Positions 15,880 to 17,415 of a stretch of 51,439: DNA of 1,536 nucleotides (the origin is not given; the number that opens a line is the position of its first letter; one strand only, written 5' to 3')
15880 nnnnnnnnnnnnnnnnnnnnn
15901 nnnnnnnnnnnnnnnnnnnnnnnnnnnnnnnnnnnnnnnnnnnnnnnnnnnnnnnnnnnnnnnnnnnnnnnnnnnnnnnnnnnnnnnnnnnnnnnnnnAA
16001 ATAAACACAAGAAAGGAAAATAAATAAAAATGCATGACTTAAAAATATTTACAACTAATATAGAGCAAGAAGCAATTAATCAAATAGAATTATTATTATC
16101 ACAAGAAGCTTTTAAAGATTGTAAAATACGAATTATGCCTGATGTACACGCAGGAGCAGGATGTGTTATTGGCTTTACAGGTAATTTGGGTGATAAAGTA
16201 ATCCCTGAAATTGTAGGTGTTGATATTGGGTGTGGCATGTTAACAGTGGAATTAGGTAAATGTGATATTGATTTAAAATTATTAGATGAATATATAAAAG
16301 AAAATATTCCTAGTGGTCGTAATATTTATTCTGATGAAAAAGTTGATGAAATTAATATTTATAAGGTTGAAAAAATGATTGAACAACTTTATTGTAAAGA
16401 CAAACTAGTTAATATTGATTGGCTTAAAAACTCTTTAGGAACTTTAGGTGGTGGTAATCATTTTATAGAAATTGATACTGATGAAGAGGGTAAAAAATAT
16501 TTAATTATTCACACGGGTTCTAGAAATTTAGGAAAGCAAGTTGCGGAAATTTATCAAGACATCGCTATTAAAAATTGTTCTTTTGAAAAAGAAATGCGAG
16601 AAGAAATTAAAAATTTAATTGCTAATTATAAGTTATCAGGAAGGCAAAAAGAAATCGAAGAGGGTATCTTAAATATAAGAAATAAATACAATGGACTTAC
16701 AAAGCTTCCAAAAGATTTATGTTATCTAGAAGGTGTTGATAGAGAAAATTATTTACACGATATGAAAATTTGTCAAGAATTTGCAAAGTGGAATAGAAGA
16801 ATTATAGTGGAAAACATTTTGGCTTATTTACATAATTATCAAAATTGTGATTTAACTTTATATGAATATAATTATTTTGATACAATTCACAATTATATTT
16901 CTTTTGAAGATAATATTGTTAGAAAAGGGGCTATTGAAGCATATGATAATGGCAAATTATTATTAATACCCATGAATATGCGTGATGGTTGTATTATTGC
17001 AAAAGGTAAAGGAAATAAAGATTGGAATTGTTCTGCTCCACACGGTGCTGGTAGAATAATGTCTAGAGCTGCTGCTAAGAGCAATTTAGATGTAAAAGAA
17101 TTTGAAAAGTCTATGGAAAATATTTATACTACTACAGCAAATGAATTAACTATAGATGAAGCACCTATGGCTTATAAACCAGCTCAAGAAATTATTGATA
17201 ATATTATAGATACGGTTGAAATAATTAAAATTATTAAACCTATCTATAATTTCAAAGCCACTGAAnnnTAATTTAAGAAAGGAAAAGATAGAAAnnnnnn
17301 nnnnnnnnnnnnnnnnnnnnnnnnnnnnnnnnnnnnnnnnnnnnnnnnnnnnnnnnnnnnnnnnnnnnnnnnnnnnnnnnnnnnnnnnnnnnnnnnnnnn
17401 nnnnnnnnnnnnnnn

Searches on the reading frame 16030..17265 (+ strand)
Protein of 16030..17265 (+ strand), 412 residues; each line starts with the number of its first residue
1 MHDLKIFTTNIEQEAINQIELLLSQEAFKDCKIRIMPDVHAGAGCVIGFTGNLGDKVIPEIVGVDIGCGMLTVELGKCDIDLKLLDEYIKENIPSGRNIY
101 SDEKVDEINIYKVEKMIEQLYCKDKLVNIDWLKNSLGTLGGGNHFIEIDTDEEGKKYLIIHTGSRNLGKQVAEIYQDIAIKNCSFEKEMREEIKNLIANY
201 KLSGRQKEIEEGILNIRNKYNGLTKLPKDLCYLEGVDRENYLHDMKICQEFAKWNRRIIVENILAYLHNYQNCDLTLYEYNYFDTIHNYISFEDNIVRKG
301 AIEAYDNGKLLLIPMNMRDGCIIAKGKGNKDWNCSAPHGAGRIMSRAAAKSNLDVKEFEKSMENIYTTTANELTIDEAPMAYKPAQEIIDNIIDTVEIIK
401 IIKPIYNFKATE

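Call 14: search_protein_families(library=phrogs, proteins=[window:16030-17265:+], max_evalue=0.001)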
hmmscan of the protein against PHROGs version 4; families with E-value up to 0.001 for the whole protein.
window:16030-17265:+ (412 aa): 2 families
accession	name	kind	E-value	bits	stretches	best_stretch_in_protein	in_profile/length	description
phrog_1075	-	DNA, RNA and nucleotide metabolism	1.1e-128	431.3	1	3-412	65-443/459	tRNA splicing ligase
phrog_32430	-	DNA, RNA and nucleotide metabolism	8.1e-47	159.4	1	282-410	11-138/139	tRNA splicing ligase RtcB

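Call 91: search_protein_families(library=pfam, proteins=[window:16030-17265:+], max_evalue=0.001)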
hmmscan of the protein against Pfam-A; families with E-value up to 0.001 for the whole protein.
window:16030-17265:+ (412 aa): 1 family
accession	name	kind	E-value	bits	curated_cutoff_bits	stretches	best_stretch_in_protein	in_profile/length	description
PF01139.22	RtcB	-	3e-63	215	27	1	32-409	14-425/426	tRNA-splicing ligase RtcB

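Call 93: search_dna_similar(query=window:16030-17265:+, collection=phages, mode=protein, max_evalue=1e-20, max_rows=12)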
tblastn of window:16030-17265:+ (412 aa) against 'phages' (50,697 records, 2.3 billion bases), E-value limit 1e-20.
Records with a match: 461; places in all: 461; records where one place covers at least 80% of the query: 455.
Best place of each record, by identity: 60-80% 1; <60% 460.
By first word of the organism name: Mycobacterium 142; Bacillus 59; Listeria 58; Halorubrum 29; Enterococcus 23; Erwinia 17; Pseudomonas 14; Microbacterium 13; Haloarcula 12; Bacteriophage 10; and 32 more.
By host as written in the record: Mycobacterium smegmatis mc2 155 98; Listeria monocytogenes 47; - 37; Mycobacterium smegmatis mc#155 25; Halorubrum sp. 16; Erwinia amylovora 14; Bacillus subtilis 13; Haloarcula californiae 10; and 109 more.
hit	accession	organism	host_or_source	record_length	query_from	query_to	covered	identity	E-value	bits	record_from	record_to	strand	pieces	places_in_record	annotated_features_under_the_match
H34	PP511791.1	Dulem virus 39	Propithecus coquereli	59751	1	412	100%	60.8%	2e-144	459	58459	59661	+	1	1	trNA-splicing ligase rtcB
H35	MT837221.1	Bacteriophage sp.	human fecal samples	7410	7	412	99%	51.1%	5e-110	360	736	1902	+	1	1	record has no annotation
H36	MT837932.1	Bacteriophage sp.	human fecal samples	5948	2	411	100%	50.5%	8e-116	377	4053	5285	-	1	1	record has no annotation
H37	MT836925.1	Bacteriophage sp.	human fecal samples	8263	5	412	99%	49.0%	1e-100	333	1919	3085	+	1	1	record has no annotation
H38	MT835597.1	Bacteriophage sp.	human fecal samples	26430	5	410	99%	48.6%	7e-102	337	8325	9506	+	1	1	record has no annotation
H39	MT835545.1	Bacteriophage sp.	human fecal samples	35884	7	412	99%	48.3%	2e-105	347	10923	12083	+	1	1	record has no annotation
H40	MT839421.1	Bacteriophage sp.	human fecal samples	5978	7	412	99%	48.2%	5e-103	340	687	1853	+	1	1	record has no annotation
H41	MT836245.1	Bacteriophage sp.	human fecal samples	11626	5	412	99%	47.9%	6e-95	317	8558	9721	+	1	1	record has no annotation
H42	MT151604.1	Bacillus phage P59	Cytobacillus oceanisediminis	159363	5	410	99%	47.6%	4e-99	329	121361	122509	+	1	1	tRNA processing protein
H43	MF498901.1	Bacillus phage Anthony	Bacillus thuringiensis subsp. kurstaki ...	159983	3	410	99%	47.1%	6e-97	323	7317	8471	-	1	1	RNA ligase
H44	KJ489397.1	Bacillus phage CAM003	Bacillus thuringiensis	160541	3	410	99%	47.1%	6e-97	323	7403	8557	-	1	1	rtcB protein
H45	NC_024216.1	Bacillus phage CAM003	Bacillus thuringiensis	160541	3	410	99%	47.1%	6e-97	323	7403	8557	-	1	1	tRNA splicing ligase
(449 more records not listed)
